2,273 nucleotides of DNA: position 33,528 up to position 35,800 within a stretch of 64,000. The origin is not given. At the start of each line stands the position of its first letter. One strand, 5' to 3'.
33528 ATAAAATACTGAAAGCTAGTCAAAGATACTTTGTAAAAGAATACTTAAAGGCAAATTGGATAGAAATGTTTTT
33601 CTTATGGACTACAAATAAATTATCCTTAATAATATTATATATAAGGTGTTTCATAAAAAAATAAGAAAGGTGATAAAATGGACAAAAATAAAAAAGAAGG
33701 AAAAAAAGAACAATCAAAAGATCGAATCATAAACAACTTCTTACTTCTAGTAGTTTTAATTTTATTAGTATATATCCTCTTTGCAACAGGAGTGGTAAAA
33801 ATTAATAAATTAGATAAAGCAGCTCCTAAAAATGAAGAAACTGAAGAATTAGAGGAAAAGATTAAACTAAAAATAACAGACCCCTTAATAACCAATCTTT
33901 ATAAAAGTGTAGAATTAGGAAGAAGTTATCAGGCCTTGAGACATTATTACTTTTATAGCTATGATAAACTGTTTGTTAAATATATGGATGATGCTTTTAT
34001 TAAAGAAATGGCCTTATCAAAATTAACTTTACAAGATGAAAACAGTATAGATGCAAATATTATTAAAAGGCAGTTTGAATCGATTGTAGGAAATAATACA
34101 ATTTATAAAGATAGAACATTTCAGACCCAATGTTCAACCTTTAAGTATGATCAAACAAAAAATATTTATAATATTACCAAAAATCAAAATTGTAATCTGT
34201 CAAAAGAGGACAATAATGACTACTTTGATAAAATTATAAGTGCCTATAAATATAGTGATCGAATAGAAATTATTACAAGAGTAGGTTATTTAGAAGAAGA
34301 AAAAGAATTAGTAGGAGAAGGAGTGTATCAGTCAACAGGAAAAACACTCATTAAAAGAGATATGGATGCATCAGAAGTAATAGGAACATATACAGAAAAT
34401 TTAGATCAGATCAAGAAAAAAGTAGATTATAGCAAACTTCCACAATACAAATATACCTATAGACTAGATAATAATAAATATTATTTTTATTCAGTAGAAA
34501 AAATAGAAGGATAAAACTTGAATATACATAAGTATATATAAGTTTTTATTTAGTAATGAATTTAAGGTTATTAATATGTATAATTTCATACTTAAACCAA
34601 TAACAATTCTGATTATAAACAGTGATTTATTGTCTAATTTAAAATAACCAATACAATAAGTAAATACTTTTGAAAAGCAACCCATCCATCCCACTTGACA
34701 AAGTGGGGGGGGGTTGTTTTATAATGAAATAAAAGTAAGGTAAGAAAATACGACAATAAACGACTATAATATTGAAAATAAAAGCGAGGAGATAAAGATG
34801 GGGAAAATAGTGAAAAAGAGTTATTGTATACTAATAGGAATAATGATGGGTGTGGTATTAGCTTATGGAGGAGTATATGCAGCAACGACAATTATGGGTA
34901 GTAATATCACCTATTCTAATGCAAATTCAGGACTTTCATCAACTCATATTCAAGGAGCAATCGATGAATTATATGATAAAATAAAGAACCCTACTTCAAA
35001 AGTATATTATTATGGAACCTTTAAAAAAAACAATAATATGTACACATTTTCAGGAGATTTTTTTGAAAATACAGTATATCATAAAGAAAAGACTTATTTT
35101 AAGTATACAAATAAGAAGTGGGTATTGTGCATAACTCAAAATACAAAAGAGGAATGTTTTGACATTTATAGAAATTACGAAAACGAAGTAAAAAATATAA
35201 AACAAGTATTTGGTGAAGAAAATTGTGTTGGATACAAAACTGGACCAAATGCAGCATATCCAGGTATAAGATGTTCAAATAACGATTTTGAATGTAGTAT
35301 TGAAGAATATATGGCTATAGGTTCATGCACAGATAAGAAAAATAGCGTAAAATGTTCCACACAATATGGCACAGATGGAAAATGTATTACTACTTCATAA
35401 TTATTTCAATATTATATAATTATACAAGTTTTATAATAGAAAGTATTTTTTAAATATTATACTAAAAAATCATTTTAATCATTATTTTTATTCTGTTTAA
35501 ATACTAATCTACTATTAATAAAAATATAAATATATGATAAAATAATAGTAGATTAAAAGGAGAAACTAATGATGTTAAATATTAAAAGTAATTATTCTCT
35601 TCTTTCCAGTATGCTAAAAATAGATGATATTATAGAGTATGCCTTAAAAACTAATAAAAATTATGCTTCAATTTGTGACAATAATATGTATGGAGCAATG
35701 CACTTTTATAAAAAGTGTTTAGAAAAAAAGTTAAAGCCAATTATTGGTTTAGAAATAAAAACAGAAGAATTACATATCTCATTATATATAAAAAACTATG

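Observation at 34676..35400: G9 homopolymer inside a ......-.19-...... promoter upstream of a Cys-rich secreted protein, a candidate phase-variation switch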

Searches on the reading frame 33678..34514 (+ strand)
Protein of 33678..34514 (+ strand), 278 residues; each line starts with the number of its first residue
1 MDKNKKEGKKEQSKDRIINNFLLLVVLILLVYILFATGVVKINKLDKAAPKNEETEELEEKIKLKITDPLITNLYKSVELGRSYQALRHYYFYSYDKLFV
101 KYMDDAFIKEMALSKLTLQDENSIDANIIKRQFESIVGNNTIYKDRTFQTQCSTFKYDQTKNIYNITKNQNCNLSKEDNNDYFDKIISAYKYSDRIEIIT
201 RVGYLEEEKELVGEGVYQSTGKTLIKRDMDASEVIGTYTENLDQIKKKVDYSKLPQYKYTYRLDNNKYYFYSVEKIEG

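Call 7: search_protein_families(library=pfam, proteins=[window:33678-34514:+], max_evalue=0.01)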
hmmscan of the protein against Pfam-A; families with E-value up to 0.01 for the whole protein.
window:33678-34514:+ (278 aa): 0 families

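Call 17: find_encoding_contigs(protein=window:33678-34514:+, flank=4000, max_places=10)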
Protein window:33678-34514:+ (278 aa): 1 contig read that carries it; 1 place shown.
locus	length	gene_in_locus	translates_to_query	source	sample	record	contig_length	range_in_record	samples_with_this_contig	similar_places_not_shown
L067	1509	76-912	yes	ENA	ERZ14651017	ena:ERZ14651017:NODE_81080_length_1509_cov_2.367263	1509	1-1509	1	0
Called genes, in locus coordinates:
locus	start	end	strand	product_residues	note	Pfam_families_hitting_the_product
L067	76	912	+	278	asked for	-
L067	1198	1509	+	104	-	?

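Call 79: search_protein_families(library=ncbifam, proteins=[window:33678-34514:+], max_evalue=0.00001)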
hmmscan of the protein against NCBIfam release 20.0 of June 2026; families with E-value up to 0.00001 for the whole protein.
window:33678-34514:+ (278 aa): 0 families

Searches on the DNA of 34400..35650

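Call 6: search_rna_families(source=window, start=34400, end=35650, threshold=evalue, max_evalue=1)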
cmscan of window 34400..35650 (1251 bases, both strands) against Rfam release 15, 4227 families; matches with E-value up to 1: 0.
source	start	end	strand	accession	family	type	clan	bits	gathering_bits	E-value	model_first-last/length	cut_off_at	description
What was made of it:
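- On Known RNA families (Rfam): No match with E of 1 or better (call 6).
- Tried and rejected: Rfam scan of 34400-35650 at E of 1 or better: nothing (call 6).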

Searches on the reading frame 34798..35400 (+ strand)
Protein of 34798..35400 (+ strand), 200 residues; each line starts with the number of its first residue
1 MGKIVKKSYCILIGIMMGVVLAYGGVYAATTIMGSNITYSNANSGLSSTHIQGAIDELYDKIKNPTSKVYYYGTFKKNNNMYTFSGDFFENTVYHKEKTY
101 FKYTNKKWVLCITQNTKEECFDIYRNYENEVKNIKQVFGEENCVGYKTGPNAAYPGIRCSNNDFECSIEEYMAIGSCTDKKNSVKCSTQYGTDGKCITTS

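Call 7: search_protein_families(library=pfam, proteins=[window:34798-35400:+], max_evalue=0.01)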
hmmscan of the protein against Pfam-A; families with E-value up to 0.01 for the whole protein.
window:34798-35400:+ (200 aa): 0 families

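Call 9: find_homologous_proteins(query=window:34798-35400:+, max_evalue=0.001)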
Query window:34798-35400:+ (200 aa): 5 proteins with E <= 0.001 among 27 candidates.
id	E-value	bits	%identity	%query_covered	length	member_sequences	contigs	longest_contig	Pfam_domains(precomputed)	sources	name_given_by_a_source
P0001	7.5e-76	272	100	60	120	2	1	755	-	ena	-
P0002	2.0e-25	108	45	77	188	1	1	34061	-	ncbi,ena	-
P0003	1.4e-16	79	67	32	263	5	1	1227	-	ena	-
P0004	3.4e-13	68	36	75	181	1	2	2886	-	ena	-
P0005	4.4e-8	51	55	31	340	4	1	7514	-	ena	-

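Call 10: find_encoding_contigs(protein=window:34798-35400:+, flank=3000, max_places=10)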
Protein window:34798-35400:+ (200 aa): no gene with exactly this product is on record in the collection.
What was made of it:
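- Tried and rejected: Exact-protein look-up of the 200-aa product: not on record (call 10).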

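Call 11: find_encoding_contigs(protein=P0001, flank=3000)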
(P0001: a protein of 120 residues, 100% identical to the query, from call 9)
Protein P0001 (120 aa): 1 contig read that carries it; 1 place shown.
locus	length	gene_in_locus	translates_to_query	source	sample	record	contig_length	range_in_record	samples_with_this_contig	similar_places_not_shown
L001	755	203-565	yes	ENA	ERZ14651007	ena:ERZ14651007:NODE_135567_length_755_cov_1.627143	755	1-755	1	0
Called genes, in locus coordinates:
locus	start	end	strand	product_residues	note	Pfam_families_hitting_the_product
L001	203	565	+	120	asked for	-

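Call 12: find_encoding_contigs(protein=P0002, flank=6000)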
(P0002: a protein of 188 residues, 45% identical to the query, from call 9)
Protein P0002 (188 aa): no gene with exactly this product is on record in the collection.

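Call 28: find_encoding_contigs(protein=P0004, flank=3000)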
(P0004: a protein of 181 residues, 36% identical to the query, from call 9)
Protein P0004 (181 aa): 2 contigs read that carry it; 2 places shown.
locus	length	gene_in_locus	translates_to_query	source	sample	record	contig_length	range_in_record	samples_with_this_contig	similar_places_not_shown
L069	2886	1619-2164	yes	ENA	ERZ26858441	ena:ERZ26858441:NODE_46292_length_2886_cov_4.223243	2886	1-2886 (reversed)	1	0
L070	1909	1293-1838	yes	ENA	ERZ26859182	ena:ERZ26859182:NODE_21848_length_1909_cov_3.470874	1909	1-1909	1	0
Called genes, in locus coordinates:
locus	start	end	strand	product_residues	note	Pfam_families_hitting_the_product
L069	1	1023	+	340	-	?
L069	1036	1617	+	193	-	-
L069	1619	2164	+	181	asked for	-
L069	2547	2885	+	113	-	?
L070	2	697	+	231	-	?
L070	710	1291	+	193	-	-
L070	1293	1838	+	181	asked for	-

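Call 29: find_encoding_contigs(protein=P0005, flank=4000)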
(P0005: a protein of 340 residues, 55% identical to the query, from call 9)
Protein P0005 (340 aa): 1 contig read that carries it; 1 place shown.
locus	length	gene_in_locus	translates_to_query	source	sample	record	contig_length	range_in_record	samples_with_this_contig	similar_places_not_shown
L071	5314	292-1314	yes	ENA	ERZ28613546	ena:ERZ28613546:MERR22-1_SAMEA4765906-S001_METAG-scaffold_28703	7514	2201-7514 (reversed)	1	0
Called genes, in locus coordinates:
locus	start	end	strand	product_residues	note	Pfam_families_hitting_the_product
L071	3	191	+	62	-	?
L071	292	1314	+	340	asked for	-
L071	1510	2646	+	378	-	PF20706:GT4-conflict, PF00534:Glycos_transf_1, PF13692:Glyco_trans_1_4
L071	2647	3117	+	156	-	PF08660:Alg14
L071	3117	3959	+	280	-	PF04101:Glyco_tran_28_C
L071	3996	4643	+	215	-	-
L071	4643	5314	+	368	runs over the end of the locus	PF09992:NAGPA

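Call 30: find_encoding_contigs(protein=P0003, flank=3000)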
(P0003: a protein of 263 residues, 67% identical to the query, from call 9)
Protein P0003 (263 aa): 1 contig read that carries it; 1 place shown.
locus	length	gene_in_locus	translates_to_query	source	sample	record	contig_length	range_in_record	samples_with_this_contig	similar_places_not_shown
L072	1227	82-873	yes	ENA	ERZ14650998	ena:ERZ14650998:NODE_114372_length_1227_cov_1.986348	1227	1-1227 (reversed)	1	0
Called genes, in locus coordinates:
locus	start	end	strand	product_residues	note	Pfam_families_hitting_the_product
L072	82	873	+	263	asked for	-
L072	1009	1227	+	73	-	?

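Call 53: search_protein_families(library=pfam, proteins=[window:34798-35400:+, P0003, P0005, L069:1036-1617:+, P0002, P0004], max_evalue=1)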
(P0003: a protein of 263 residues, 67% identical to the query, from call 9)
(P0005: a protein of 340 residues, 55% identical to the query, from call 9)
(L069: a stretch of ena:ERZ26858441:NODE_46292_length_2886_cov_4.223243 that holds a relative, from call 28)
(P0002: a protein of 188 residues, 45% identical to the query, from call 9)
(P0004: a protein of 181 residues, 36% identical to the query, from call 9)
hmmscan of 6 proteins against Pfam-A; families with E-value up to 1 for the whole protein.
window:34798-35400:+ (200 aa): 0 families

P0003 (263 aa): 1 family
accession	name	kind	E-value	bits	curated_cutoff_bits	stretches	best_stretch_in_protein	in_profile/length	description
PF06416.18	T3SS_NleG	-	0.15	12.4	25.3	0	185-206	28-49/113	Effector protein NleG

P0005 (340 aa): 0 families

L069:1036-1617:+ (193 aa): 1 family
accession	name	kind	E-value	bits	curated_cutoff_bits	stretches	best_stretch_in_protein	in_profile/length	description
PF19170.5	DUF5852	-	0.038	14.2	25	1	89-187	68-121/187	Family of unknown function (DUF5852)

P0002 (188 aa): 2 families
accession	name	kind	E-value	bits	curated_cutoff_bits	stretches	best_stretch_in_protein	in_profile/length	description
PF21864.1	MORF_dom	-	0.18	12.1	27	1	118-149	35-66/93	Multiple organellar RNA editing factor 1, MORF domain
PF01006.25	HCV_NS4a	-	0.7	10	27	0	9-35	4-28/55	Hepatitis C virus non-structural protein NS4a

P0004 (181 aa): 1 family
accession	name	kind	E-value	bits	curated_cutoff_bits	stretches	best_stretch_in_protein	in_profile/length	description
PF10779.14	XhlA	-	0.19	12.4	34.7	0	9-29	42-62/67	Haemolysin XhlA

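Call 54: search_protein_families(library=phrogs, proteins=[window:34798-35400:+, P0003, P0005, L069:1036-1617:+], max_evalue=0.01)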
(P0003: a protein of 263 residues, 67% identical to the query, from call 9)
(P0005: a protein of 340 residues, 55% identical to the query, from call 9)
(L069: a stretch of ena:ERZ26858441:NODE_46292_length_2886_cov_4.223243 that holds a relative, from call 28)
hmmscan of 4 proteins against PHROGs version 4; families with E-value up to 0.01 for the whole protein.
window:34798-35400:+ (200 aa): 1 family
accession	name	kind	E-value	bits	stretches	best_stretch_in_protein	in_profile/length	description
phrog_35190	-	unknown function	0.0015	20.2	1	40-135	8-100/115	-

P0003 (263 aa): 0 families

P0005 (340 aa): 0 families

L069:1036-1617:+ (193 aa): 0 families

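Call 79: search_protein_families(library=ncbifam, proteins=[window:34798-35400:+], max_evalue=0.00001)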
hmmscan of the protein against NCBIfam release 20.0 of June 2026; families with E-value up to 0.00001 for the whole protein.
window:34798-35400:+ (200 aa): 0 families
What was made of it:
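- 34798..35400 (+): Gene for a 200-aa protein. It has an N-terminal membrane helix or signal sequence (residues 4-33), a conserved helix carrying the motif ...SGLSST(N/H)(V/I).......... (51-63), and a beta-rich outer domain with 8 conserved cysteines (70-198). No Pfam or NCBIfam match (calls 7, 53, 79).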

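Call 87: search_protein_representatives(protein=window:34798-35400:+)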
Query: 200 residues. Proteins with E-value up to 0.001 (for the whole library): 717; up to 1e-10: 57; up to 1e-30: 5. The best 150 are listed.
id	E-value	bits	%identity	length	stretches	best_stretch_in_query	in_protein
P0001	2.4e-76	272.2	100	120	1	81-200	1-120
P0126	9.5e-61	221.3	47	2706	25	33-59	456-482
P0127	3.5e-58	212.9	45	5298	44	33-58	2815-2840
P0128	7.1e-38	146.7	44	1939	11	32-66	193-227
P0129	6.8e-37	143.5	41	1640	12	24-77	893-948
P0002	6.3e-26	107.7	53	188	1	8-145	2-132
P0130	6.6e-22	94.6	38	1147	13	32-93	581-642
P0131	3.0e-21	92.4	48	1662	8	34-65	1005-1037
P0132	5.6e-21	91.5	42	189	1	4-190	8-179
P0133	1.1e-18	84.1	42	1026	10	25-70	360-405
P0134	1.3e-18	83.8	38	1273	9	21-74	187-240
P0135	1.3e-17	80.6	39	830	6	32-81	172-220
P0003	4.5e-17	78.8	64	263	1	4-69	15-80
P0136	2.5e-16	76.4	39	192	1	4-196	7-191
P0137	1.0e-15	74.4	48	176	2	8-64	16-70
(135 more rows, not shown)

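Call 88: predict_structure(alignment_id=A4)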
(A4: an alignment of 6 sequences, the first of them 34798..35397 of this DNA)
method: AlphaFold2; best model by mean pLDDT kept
length: 200 residues; sequences in the alignment: 6
mean_pLDDT: 51.6   pTM: 0.43
mean pLDDT of the five models: 51.6, 49.1, 42.2, 41.5, 39.0
residues with pLDDT >= 90: 0; 70-90: 28; 50-70: 83; < 50: 89
segments of 3 or more residues with pLDDT < 50: 1-39, 66-70, 90-97, 171-182, 188-200
pLDDT, mean of each block of 10 residues (from residue 1): 28 36 37 45 52 58 48 51 49 44 68 66 67 74 71 68 60 32 52 27
secondary structure, 60 per line:
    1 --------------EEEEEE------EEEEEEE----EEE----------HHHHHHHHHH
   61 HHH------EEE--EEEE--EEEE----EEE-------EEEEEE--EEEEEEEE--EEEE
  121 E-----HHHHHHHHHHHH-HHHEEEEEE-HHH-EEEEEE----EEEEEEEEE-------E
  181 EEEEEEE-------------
elements in order: E15-20 E27-33 E38-40 H51-63 E70-72 E75-78 E81-84 E89-91 E99-104 E107-114 E117-121 H127-138 E143-148 E154-159 E164-172 E180-187
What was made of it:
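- Tried and rejected: First AlphaFold run with 6 sequences: poor (pLDDT 52, call 88).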

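Call 95: predict_structure(alignment_id=A5)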
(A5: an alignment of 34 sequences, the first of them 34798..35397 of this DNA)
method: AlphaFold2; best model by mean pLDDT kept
length: 200 residues; sequences in the alignment: 34
mean_pLDDT: 83.3   pTM: 0.63
mean pLDDT of the five models: 83.3, 82.7, 81.6, 80.4, 77.9
residues with pLDDT >= 90: 83; 70-90: 81; 50-70: 35; < 50: 1
segments of 3 or more residues with pLDDT < 50: none
pLDDT, mean of each block of 10 residues (from residue 1): 63 83 62 63 83 85 63 82 74 70 89 93 91 97 96 96 97 94 94 89
secondary structure, 60 per line:
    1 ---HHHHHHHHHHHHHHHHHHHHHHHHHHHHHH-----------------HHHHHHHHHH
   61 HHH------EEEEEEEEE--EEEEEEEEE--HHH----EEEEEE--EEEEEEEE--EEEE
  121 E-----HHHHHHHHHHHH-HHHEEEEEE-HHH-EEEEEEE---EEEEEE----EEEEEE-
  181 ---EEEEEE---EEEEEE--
elements in order: H4-33 H51-63 E70-78 E81-89 E99-104 E107-114 E117-121 H127-138 E143-148 E154-160 E164-169 E174-179 E184-189 E193-198
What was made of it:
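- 34798..35400 (+): AlphaFold2 mean pLDDT 83 (call 95).
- Tried and rejected: The second run with 34 sequences was good (pLDDT 83, call 95).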

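Call 97: fold_search(model_id=the predicted structure, library=pdb)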
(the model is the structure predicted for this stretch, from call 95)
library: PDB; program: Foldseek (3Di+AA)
matches with E <= 10: 674; with E <= 0.001: 0
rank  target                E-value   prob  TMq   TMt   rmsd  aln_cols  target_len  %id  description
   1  8veh_A                3.9e-02  0.20  0.14  0.15  16.6       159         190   10  Crystal structure of outer membrane lipoprotein carrier protein (LolA) from Rickettsia bellii (released 2023-12-27)
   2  4nv8_B                7.9e-02  0.16  0.13  0.10  13.9       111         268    9  Crystal Structure of Mesorhizobium Loti Arylamine N-acetyltransferase F42W Mutant (released 2015-01-21)
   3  8veh_C                9.3e-02  0.16  0.17  0.17  18.1       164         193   11  Crystal structure of outer membrane lipoprotein carrier protein (LolA) from Rickettsia bellii (released 2023-12-27)
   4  4j7b_B                1.2e-01  0.38  0.20  0.18  13.8       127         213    9  Crystal structure of polo-like kinase 1 (released 2013-07-24)
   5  4exr                  1.2e-01  0.10  0.12  0.15  16.6       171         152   12  Crystal structure of a putative lipoprotein (CD1622) from Clostridium difficile 630 at 1.85 A resolution (released 2012-06-27)
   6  6fhm_A                1.9e-01  0.15  0.18  0.19  19.1       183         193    7  Crystal structure of the F47E mutant of the lipoprotein localization factor, LolA (released 2018-07-25)
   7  9uzo_e                2.0e-01  0.30  0.18  0.26  12.1       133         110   13  Cryo-EM Structure of the Vaccinia Virus Entry/Fusion Complex (EFC) Lacking the F9 Subunit (released 2025-12-17)
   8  4lkm_A                2.1e-01  0.35  0.20  0.18  13.5       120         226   10  Crystal structure of Plk1 Polo-box domain in complex with PL-74 (released 2013-12-11)
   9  3hih_B                2.2e-01  0.33  0.20  0.19  13.8       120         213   10  Structure of human Plk1-PBD with glycerol and sulfate in the phophopeptide binding site (released 2009-06-09)
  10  3rq7_A                2.2e-01  0.20  0.20  0.19  15.4       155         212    7  Polo-like kinase 1 Polo box domain in complex with a C6H5(CH2)8-derivatized peptide inhibitor (released 2011-07-20)
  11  1j2e_A                2.3e-01  0.12  0.17  0.06  16.9       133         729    8  Crystal structure of Human Dipeptidyl peptidase IV (released 2003-12-30)
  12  2ojx_A                2.5e-01  0.28  0.19  0.19  13.6       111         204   10  Molecular and structural basis of polo-like kinase 1 substrate recognition: Implications in centrosomal localization (released 2007-02-13)
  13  3fvh_A                2.6e-01  0.16  0.20  0.17  15.7       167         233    6  Polo-like kinase 1 Polo box domain in complex with Ac-LHSpTA-NH2 peptide (released 2009-08-04)
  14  3p34_A                3.4e-01  0.16  0.20  0.17  15.6       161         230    8  Polo-like kinase I Polo-box domain in complex with MQSpTPL phosphopeptide (released 2011-04-27)
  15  4dvy                  3.4e-01  0.14  0.21  0.08  17.8       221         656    9  Crystal structure of the Helicobacter pylori CagA oncoprotein (released 2012-07-25)
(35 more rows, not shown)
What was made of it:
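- Tried and rejected: Fold searches: Foldseek against the PDB gave nothing below E = 0.04 (call 97).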
